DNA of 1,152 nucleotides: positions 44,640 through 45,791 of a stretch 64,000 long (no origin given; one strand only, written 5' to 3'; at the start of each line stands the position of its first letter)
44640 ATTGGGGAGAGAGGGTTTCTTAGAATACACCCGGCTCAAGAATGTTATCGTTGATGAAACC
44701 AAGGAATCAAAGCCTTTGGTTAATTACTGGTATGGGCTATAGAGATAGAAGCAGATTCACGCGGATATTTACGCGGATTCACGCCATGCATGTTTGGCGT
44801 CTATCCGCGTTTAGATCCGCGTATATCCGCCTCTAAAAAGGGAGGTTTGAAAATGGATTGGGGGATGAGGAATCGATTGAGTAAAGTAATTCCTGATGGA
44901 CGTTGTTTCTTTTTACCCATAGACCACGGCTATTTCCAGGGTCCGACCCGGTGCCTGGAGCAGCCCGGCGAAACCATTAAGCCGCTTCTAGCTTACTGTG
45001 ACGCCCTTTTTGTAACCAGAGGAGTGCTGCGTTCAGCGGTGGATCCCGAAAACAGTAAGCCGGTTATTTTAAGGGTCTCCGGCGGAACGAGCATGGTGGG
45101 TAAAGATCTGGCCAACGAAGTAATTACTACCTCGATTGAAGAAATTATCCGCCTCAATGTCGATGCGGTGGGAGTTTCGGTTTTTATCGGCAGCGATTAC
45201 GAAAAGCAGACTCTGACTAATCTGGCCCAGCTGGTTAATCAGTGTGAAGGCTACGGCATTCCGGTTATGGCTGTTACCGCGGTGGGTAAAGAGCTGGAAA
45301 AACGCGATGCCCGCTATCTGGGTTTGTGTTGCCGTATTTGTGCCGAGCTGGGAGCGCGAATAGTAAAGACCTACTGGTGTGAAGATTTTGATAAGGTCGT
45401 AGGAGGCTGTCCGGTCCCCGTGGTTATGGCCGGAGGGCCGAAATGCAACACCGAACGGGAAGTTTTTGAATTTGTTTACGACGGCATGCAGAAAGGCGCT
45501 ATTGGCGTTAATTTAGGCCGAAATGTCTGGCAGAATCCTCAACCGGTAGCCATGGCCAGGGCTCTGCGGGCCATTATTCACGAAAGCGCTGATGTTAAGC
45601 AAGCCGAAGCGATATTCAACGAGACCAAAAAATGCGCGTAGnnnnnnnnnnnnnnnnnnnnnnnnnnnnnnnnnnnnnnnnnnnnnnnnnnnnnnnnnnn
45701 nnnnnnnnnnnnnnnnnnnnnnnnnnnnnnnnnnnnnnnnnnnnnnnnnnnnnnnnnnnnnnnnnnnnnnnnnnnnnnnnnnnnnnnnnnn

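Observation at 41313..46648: MtnA-like isomerase, class II aldolase-SCP2, ALDH, class I aldolase and Zn-ADH block resembling a DHAP-shunt-type salvage route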

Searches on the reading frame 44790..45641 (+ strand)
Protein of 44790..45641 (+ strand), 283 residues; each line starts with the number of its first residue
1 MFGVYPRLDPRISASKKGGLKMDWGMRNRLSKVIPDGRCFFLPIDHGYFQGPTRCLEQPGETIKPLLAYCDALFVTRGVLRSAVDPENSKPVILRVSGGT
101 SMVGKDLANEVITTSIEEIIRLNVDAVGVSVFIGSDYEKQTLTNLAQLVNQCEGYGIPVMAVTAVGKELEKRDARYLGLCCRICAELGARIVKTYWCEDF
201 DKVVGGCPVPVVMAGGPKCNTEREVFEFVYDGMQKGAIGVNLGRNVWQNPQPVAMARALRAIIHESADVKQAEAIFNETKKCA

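Call 4: search_protein_families(library=pfam, proteins=[window:44790-45641:+])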
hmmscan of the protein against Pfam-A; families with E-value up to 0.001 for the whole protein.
window:44790-45641:+ (283 aa): 1 family
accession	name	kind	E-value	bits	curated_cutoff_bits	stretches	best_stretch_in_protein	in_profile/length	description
PF01791.15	DeoC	-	5.6e-28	98.6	23.8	1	41-248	3-228/229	DeoC/LacD family aldolase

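Call 5: search_protein_families(library=ncbifam, proteins=[window:44790-45641:+])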
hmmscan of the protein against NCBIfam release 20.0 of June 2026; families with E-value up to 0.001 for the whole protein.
window:44790-45641:+ (283 aa): 7 families
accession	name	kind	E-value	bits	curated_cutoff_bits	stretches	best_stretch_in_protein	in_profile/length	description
NF006081.0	PRK08227.1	equivalog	1.3e-107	359.5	297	1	17-280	27-290/291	3-hydroxy-5-phosphonooxypentane-2,4-dione thiolase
NF005556.0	PRK07226.1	subfamily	1.9e-59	201.2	241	1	22-276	2-264/267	2-amino-3,7-dideoxy-D-threo-hept-6-ulosonate synthase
TIGR01949.1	ADH_synth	equivalog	1.4e-58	198.6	299.45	1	25-272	2-253/255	2-amino-3,7-dideoxy-D-threo-hept-6-ulosonate synthase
NF040816.1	Fbpase1_Arch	equivalog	3.7e-38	131.5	430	1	24-273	6-267/271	class I fructose-bisphosphate aldolase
NF041223.1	BagB_FevI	exception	1.4e-31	109.7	500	1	25-265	8-256/257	bagremycin/ferroverdin biosynthesis DhnA-type aldolase BagB/FevI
NF006704.0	PRK09250.1-1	equivalog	5.7e-16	58.3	277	1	33-194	34-208/308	class I fructose-bisphosphate aldolase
NF005321.0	PRK06852.1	equivalog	3.5e-12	46.1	420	1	115-279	130-307/308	aldolase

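Call 13: search_solved_structures(query=window:44790-45641:+, show_alignments=2)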
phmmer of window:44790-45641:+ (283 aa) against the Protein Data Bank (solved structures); distinct sequences matched with E-value up to 0.001: 8.
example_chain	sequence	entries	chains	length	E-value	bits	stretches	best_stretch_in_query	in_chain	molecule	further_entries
3gkf_O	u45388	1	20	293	3.1e-73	249.6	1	14-275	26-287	Aldolase lsrF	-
3glc_A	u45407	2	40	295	3.2e-73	249.6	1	14-275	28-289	Aldolase lsrF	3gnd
4p2v_A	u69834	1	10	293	2.1e-72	246.9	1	14-275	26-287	Uncharacterized aldolase LsrF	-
2qjg_A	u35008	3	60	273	7.7e-45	156.5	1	38-272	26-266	Putative aldolase MJ0400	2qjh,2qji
1w8s_A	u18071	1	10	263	3.9e-25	91.8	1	36-265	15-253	FRUCTOSE-BISPHOSPHATE ALDOLASE CLASS I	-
1ojx_A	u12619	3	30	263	4.3e-25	91.6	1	36-265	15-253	FRUCTOSE-BISPHOSPHATE ALDOLASE CLASS I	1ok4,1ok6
2yce_A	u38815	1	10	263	1.1e-24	90.3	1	36-265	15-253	FRUCTOSE-BISPHOSPHATE ALDOLASE CLASS 1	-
4moz_A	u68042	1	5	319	4.1e-05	26.1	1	122-279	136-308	Fructose-bisphosphate aldolase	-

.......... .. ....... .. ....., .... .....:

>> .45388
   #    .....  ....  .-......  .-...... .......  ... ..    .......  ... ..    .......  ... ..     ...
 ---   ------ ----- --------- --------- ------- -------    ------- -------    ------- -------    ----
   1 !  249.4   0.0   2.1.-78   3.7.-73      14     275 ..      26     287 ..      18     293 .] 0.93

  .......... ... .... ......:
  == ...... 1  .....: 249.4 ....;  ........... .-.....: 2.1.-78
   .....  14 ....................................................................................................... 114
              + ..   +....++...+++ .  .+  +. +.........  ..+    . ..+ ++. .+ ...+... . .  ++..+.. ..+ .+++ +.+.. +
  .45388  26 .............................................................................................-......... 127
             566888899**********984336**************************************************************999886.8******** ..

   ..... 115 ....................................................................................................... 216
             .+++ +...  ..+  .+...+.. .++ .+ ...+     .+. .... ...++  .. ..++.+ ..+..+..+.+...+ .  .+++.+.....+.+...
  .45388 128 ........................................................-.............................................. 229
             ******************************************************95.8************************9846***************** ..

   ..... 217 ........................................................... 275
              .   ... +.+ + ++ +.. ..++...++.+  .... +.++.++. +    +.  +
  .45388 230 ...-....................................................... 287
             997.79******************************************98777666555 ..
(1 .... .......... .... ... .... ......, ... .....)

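Call 29: search_dna_similar(query=window:44790-45641:+, collection=plasmids, mode=protein, max_rows=30, rows=spread)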
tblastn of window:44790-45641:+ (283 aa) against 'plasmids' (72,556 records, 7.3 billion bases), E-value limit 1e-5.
Records with a match: 278; places in all: 345; records where one place covers at least 80% of the query: 266.
Best place of each record, by identity: <60% 278.
By first word of the organism name: Rhizobium 107; Sinorhizobium 81; Shinella 13; Ensifer 9; Streptomyces 7; Klebsiella 4; Salmonella 4; Phyllobacterium 4; Escherichia 3; Thioclava 3; and 35 more.
By predicted mobility (MOB-suite, as given by PLSDB): non-mobilizable 142; conjugative 73; mobilizable 63.
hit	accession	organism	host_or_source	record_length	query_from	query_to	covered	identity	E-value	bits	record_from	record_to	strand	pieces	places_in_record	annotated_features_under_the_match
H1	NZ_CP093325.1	Bacillus sp. N5-665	whole organism,peat soil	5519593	20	281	93%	52.1%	5e-93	307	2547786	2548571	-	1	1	none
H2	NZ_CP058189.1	Enterobacter hormaechei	culture,Wastewater influent sample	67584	17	281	94%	45.1%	7e-70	241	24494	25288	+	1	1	lsrF: 3-hydroxy-5-phosphonooxypentane-2,4-dione thiolase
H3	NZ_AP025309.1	Aureibacter tunicatorum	-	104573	17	280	93%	43.4%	1e-63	223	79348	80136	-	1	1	lsrF: 3-hydroxy-5-phosphonooxypentane-2,4-dione thiolase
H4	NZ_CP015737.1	Shinella sp. HZN7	-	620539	3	278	98%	29.3%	5e-20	97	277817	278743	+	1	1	class I fructose-bisphosphate aldolase | glycerol-3-phosphate dehydrogenase/oxidase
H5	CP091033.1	Sinorhizobium sp. B11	soybean,TY,soil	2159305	21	276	90%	30.7%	9e-20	96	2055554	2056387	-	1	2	class I fructose-bisphosphate aldolase | glycerol-3-phosphate dehydrogenase/oxidase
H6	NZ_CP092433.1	Rhizobium sp. K102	Phaseolus vulgaris,Cell culture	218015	29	278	88%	31.4%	4e-19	94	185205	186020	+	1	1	class I fructose-bisphosphate aldolase | glycerol-3-phosphate dehydrogenase/oxidase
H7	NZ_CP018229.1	Rhizobium leguminosarum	Vavilovia formosa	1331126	21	278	91%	30.1%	3e-20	98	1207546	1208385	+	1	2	record has no annotation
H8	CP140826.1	Rhizobium beringeri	Trifolium pratense,whole organism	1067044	21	278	91%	30.1%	1e-19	96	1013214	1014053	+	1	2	class I fructose-bisphosphate aldolase | glycerol-3-phosphate dehydrogenase/oxidase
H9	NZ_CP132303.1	Shinella sumterensis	Homo sapiens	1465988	29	278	88%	31.0%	5e-19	94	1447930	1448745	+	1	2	none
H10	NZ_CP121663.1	Rhizobium sp. CB3090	Gliricidia sp.,cell culture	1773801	22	280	92%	29.9%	4e-16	86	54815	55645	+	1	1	record has no annotation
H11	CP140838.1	Rhizobium beringeri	Trifolium pratense,whole organism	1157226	21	278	91%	29.8%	2e-19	95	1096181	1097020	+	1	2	class I fructose-bisphosphate aldolase | glycerol-3-phosphate dehydrogenase/oxidase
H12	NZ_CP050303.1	Phyllobacterium sp. 628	Oxytropis pumilio,cell culture,root ...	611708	19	279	92%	29.4%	1e-19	96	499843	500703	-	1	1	class I fructose-bisphosphate aldolase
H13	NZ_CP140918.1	Sinorhizobium medicae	Medicago lupulina,whole organism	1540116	29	278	88%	30.7%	1e-19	96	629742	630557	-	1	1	none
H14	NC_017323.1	Sinorhizobium meliloti BL225C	-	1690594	29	278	88%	30.7%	6e-18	91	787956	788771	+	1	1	none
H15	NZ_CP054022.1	Rhizobium indicum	Pisum sativum l. (pea),Pure culture,Pea ...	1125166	21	278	91%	29.4%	9e-20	96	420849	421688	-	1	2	record has no annotation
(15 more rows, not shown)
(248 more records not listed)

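Call 30: get_annotated_region(hit=H1, flank=8000)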
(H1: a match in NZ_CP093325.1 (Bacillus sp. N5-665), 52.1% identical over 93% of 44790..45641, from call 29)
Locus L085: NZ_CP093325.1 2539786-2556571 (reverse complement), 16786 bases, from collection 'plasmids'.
description: Bacillus sp. N5-665 strain N5/665 plasmid p1, complete sequence
organism: Bacillus sp. N5-665 (NCBI taxid 2925318)
taxonomy: Bacteria; Bacillota; Bacilli; Bacillales; Bacillaceae; Bacillus; Bacillus sp. N5-665
host: -; source: whole organism,peat soil; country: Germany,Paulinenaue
typing (MOB-suite, as given by PLSDB): non-mobilizable
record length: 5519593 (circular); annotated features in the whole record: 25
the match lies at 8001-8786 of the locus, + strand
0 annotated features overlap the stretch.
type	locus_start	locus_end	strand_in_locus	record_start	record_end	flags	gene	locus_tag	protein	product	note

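Call 39: search_protein_representatives(protein=window:44790-45641:+)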
Query: 283 residues. Proteins with E-value up to 0.001 (for the whole library): 2632; up to 1e-10: 1366; up to 1e-30: 178. The best 150 are listed.
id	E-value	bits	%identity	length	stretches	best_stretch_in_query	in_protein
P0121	8.3e-90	317.2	77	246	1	21-203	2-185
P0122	7.0e-77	274.8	51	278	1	22-280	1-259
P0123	2.9e-75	269.5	57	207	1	75-279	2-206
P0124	2.8e-72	259.6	69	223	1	22-198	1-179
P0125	2.7e-71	256.4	50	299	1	17-278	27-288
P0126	2.6e-65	236.8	59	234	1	21-203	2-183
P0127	3.4e-65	236.4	59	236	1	22-201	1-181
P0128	1.3e-64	234.5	51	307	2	98-279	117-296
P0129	3.0e-64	233.3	71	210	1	22-177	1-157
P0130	2.6e-63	230.2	46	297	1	17-275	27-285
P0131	2.0e-61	224.0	62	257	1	22-190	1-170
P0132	2.6e-60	220.4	66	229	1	76-227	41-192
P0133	1.1e-59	218.4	57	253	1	18-195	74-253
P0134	2.3e-59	217.3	56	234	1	91-271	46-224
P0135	8.8e-59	215.4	47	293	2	167-280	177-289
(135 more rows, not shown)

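Call 40: find_homologous_proteins(query=P0122)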
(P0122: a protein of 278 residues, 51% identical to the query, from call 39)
Query P0122 (278 aa): 8000 proteins with E <= 0.001 among 8000 candidates; the best 120 are listed.
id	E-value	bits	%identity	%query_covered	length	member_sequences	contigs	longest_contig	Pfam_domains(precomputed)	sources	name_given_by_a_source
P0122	1.6e-180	617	100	100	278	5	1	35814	PF01791.16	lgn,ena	-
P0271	7.9e-171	585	95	100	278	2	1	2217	PF01791.16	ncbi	-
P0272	1.5e-169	581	94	100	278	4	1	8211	PF01791.16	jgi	jgi:3-hydroxy-5-phosphonooxypentane-2,4-dione thiolase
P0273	2.3e-165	567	92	100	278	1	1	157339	PF01791.16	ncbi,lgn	-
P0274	4.1e-165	566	91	100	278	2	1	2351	PF01791.16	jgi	jgi:3-hydroxy-5-phosphonooxypentane-2,4-dione thiolase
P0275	1.7e-164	564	91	100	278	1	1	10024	PF01791.16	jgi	jgi:putative autoinducer-2 (AI-2) aldolase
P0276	1.0e-163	561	91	100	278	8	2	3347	PF01791.16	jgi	jgi:3-hydroxy-5-phosphonooxypentane-2,4-dione thiolase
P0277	1.3e-160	551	89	100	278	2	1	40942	PF01791.16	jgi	jgi:putative autoinducer-2 (AI-2) aldolase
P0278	3.0e-157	540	86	100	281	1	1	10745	PF01791.16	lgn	-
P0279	2.7e-156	537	87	100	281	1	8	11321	PF01791.16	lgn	-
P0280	1.6e-153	528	84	100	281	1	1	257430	PF01791.16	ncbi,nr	ncbi:MAG TPA: 3-hydroxy-5-phosphonooxypentane-2,4-dione thiolase [Coriobacteriia bacterium]|nr:3-hyd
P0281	2.3e-153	528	86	100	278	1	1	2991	PF01791.16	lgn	-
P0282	8.4e-153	526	85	100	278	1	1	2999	PF01791.16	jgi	jgi:putative autoinducer-2 (AI-2) aldolase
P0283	3.8e-152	524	84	100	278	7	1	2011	PF01791.16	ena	-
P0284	1.2e-150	519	83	100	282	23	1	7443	PF01791.16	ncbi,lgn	-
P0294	8.2e-144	496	81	94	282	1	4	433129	PF01791.16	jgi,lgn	jgi:putative autoinducer-2 (AI-2) aldolase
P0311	3.2e-135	468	76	99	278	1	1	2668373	PF01791.16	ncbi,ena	-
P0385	1.2e-127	443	72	100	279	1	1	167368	PF01791.16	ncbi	-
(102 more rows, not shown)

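Call 41: find_encoding_contigs(protein=P0311, flank=8000, max_places=1)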
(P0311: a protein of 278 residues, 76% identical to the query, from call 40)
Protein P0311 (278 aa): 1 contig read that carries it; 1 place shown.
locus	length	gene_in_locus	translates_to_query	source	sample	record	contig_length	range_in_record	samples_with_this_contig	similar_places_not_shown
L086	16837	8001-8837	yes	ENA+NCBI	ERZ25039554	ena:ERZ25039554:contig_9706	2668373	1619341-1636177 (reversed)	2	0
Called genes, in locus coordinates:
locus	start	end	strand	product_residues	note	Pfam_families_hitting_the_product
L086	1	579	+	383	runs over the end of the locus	PF10609:ParA, PF13614:AAA_31, PF01656:CbiA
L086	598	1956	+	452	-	PF00437:T2SSE, PF27713:UCP018868 (weak), PF13191:AAA_16 (weak)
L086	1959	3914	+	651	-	PF05762:VWA_CoxE (weak), PF00092:VWA, PF13768:VWA_3, PF13519:VWA_2, PF00482:T2SSF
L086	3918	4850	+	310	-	PF00482:T2SSF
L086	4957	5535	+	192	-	PF01227:GTP_cyclohydroI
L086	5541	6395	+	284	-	PF00809:Pterin_bind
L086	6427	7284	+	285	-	PF01288:HPPK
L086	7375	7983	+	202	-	-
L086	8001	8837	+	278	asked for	PF01791:DeoC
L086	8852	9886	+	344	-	PF08240:ADH_N, PF16912:Glu_dehyd_C (weak), PF00107:ADH_zinc_N, PF13602:ADH_zinc_N_2 (weak)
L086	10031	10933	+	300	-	PF02548:Pantoate_transf, PF13714:PEP_mutase (weak)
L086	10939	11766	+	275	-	PF02569:Pantoate_ligase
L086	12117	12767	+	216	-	PF02445:NadA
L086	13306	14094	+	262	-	PF00890:FAD_binding_2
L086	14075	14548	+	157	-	PF02910:Succ_DH_flav_C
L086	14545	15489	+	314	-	PF02749:QRPTase_N, PF01729:QRPTase_C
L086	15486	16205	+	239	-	PF09335:VTT_dom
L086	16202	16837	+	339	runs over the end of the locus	PF08279:HTH_11, PF02237:BPL_C (faint), PF03099:BPL_LplA_LipB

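Call 42: find_encoding_contigs(protein=P0280, flank=8000, max_places=1)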
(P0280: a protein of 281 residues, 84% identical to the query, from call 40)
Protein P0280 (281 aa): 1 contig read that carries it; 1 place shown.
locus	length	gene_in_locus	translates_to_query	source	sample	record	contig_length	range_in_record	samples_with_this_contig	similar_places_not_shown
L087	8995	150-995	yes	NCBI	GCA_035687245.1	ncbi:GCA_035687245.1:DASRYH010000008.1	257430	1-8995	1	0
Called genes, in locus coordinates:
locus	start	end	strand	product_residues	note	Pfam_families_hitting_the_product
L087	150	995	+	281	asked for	PF01791:DeoC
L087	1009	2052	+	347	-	PF08240:ADH_N, PF00107:ADH_zinc_N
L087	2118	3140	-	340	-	PF14249:Tocopherol_cycl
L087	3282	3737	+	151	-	PF01475:FUR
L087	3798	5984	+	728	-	PF00141:peroxidase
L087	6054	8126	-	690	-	PF00580:UvrD-helicase, PF13604:AAA_30 (faint), PF13245:AAA_19, PF13361:UvrD_C, PF13538:UvrD_C_2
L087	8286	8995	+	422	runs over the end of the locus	PF17996:CE2_N (faint), PF03734:YkuD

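Call 43: find_encoding_contigs(protein=P0294, flank=8000, max_places=1)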
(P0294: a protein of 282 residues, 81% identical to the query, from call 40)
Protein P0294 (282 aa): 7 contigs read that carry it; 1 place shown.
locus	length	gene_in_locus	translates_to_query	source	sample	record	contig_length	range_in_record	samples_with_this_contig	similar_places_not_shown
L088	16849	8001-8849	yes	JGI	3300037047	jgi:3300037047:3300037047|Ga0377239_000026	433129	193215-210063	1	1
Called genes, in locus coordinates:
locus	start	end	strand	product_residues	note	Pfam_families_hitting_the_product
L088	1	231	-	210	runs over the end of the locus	-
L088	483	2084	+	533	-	PF00795:CN_hydrolase, PF02540:NAD_synthase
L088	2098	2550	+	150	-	PF00583:Acetyltransf_1, PF13527:Acetyltransf_9, PF13673:Acetyltransf_10, PF13508:Acetyltransf_7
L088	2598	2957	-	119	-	-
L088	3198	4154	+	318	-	PF01791:DeoC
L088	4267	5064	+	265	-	PF17848:Zn_ribbon_ACC, PF01039:Carboxyl_trans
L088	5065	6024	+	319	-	PF03255:ACCA, PF01039:Carboxyl_trans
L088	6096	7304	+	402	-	PF00365:PFK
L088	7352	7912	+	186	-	PF00596:Aldolase_II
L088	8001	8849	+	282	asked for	PF01791:DeoC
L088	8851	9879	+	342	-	PF08240:ADH_N, PF16912:Glu_dehyd_C (weak), PF00107:ADH_zinc_N, PF13602:ADH_zinc_N_2 (weak)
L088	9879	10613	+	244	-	PF18306:LDcluster4, PF03641:Lysine_decarbox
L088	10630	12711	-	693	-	PF00580:UvrD-helicase, PF13604:AAA_30 (faint), PF01443:Viral_helicase1 (faint), PF13245:AAA_19, PF13361:UvrD_C, PF13538:UvrD_C_2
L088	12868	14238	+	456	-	PF17996:CE2_N (faint), PF03734:YkuD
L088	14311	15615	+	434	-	PF01306:LacY_symp (faint), PF07690:MFS_1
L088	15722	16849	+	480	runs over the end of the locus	PF12282:GAF_PdtaS, PF07536:HWE_HK, PF07568:HisKA_2, PF13581:HATPase_c_2, PF02518:HATPase_c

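Call 44: find_encoding_contigs(protein=P0385, flank=8000, max_places=1)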
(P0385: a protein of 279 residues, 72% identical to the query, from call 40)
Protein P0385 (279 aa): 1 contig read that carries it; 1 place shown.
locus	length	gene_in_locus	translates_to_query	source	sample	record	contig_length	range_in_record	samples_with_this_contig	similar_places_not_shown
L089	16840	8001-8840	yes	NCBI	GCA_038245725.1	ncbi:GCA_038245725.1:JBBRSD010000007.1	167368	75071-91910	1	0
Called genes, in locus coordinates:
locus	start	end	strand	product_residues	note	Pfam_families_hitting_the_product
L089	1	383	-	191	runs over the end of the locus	-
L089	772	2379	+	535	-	PF00795:CN_hydrolase, PF02540:NAD_synthase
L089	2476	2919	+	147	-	PF13527:Acetyltransf_9 (weak), PF00583:Acetyltransf_1, PF13673:Acetyltransf_10, PF13508:Acetyltransf_7, PF14542:Acetyltransf_CG, PF08445:FR47 (weak)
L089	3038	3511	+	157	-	PF13527:Acetyltransf_9 (weak), PF00583:Acetyltransf_1, PF13673:Acetyltransf_10, PF13508:Acetyltransf_7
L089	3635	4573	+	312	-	PF01791:DeoC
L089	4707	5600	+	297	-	PF17848:Zn_ribbon_ACC (weak), PF01039:Carboxyl_trans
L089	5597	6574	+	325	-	PF03255:ACCA, PF01039:Carboxyl_trans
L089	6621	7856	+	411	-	PF00365:PFK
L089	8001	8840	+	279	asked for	PF01791:DeoC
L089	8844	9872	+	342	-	PF08240:ADH_N, PF00107:ADH_zinc_N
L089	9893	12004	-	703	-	PF00580:UvrD-helicase, PF13245:AAA_19, PF13604:AAA_30 (faint), PF13361:UvrD_C, PF13538:UvrD_C_2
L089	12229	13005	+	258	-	-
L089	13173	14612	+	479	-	PF12282:GAF_PdtaS, PF07536:HWE_HK, PF07568:HisKA_2, PF13581:HATPase_c_2, PF02518:HATPase_c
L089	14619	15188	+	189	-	PF00072:Response_reg, PF03861:ANTAR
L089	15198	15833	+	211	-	PF01810:LysE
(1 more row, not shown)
